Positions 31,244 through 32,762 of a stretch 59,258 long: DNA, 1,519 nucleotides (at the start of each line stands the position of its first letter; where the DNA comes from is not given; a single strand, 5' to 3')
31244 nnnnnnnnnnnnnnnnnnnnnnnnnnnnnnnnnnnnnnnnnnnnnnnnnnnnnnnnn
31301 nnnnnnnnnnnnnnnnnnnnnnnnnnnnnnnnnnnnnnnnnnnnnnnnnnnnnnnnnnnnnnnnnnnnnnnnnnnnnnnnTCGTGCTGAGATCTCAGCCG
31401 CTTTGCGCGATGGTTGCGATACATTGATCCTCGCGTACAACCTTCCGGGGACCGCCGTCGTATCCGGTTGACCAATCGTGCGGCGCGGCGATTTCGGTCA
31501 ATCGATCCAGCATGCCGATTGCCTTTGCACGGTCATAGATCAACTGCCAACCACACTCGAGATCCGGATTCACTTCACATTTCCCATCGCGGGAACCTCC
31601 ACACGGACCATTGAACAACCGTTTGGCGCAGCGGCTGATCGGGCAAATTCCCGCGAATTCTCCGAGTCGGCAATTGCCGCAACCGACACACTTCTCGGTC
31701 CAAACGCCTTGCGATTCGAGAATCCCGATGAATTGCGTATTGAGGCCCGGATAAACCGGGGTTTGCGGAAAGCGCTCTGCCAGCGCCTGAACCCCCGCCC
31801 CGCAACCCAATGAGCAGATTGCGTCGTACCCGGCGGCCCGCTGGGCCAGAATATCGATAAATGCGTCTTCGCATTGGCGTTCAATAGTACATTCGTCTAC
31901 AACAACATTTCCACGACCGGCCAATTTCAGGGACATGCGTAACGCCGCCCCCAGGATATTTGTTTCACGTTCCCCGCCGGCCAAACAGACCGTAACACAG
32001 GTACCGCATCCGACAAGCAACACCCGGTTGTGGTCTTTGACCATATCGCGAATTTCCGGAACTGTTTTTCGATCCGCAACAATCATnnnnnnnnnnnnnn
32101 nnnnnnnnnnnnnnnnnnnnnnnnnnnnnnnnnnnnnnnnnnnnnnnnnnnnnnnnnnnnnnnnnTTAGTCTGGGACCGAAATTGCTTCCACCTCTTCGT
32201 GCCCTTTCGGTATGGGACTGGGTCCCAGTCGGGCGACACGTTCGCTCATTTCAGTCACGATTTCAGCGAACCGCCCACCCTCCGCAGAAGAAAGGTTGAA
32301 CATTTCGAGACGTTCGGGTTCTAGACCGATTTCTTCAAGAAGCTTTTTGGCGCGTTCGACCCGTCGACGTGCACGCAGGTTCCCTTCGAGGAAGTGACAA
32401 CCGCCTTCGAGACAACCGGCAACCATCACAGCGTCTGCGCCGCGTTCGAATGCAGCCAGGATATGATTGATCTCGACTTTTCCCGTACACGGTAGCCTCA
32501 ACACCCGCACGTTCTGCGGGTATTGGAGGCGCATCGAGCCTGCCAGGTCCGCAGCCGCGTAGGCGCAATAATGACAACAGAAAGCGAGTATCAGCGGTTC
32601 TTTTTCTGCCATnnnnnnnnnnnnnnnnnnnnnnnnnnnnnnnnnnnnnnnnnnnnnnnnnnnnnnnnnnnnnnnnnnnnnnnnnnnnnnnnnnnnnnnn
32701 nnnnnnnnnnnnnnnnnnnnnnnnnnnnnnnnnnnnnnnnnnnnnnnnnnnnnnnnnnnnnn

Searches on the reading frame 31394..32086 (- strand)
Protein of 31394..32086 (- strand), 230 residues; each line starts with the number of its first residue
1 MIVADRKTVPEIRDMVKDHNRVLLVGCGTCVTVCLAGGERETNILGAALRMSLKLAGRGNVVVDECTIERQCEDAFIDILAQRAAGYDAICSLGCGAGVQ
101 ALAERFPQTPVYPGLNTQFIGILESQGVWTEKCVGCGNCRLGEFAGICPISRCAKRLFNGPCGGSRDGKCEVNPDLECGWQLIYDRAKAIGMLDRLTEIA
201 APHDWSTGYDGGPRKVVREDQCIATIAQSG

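Call 6: search_protein_families(library=pfam, proteins=[window:31394-32086:-], max_evalue=0.001)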
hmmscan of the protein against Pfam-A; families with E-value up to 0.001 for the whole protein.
window:31394-32086:- (230 aa): 2 families
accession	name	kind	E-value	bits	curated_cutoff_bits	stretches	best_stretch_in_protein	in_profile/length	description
PF12225.13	DUF5981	-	2.1e-36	123.9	23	1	112-206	1-95/95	Methylene-tetrahydrofolate reductase C terminal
PF25160.1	LdpA_Fe-S-bd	-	0.00045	20.4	27.6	0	124-153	19-43/49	LdpA Fe-S cluster-binding domain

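Call 8: search_protein_families(library=ncbifam, proteins=[window:31394-32086:-], max_evalue=0.00001)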
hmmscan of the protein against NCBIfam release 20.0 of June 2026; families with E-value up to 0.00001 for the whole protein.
window:31394-32086:- (230 aa): 0 families

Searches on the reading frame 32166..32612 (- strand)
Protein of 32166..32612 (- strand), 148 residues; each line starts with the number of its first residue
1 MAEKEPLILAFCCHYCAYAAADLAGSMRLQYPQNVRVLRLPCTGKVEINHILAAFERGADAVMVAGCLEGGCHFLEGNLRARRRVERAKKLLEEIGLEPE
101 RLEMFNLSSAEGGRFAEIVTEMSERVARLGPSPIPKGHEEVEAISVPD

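Call 6: search_protein_families(library=pfam, proteins=[window:32166-32612:-], max_evalue=0.001)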
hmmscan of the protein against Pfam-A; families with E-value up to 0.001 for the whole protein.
window:32166-32612:- (148 aa): 1 family
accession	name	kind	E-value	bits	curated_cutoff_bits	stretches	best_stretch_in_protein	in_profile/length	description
PF02662.21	FlpD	-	4.1e-51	172.6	22.3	1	8-130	1-123/123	Methyl-viologen-reducing hydrogenase, delta subunit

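Call 8: search_protein_families(library=ncbifam, proteins=[window:32166-32612:-], max_evalue=0.00001)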
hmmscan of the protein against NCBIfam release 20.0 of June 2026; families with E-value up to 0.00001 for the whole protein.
window:32166-32612:- (148 aa): 4 families
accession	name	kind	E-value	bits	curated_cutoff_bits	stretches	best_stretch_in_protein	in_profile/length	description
NF045873.1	F420_non_VhuD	exception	6.3e-51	171.9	215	1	5-134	1-130/132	F420-non-reducing hydrogenase iron-sulfur subunit VhuD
NF040770.1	hetero_SS_HdrA2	exception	5.3e-45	153.8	1100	1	3-131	645-773/777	CoB-CoM heterodisulfide reductase HdrA2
NF041891.1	hdrA_Methbact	equivalog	1.9e-12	46.2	1300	1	3-108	641-740/762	ferredoxin:CoB-CoM heterodisulfide reductase subunit HdrA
NF041778.1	hetero_SS_HdrA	equivalog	5.4e-06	24.5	1400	1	7-64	655-712/771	ferredoxin:CoB-CoM heterodisulfide reductase subunit HdrA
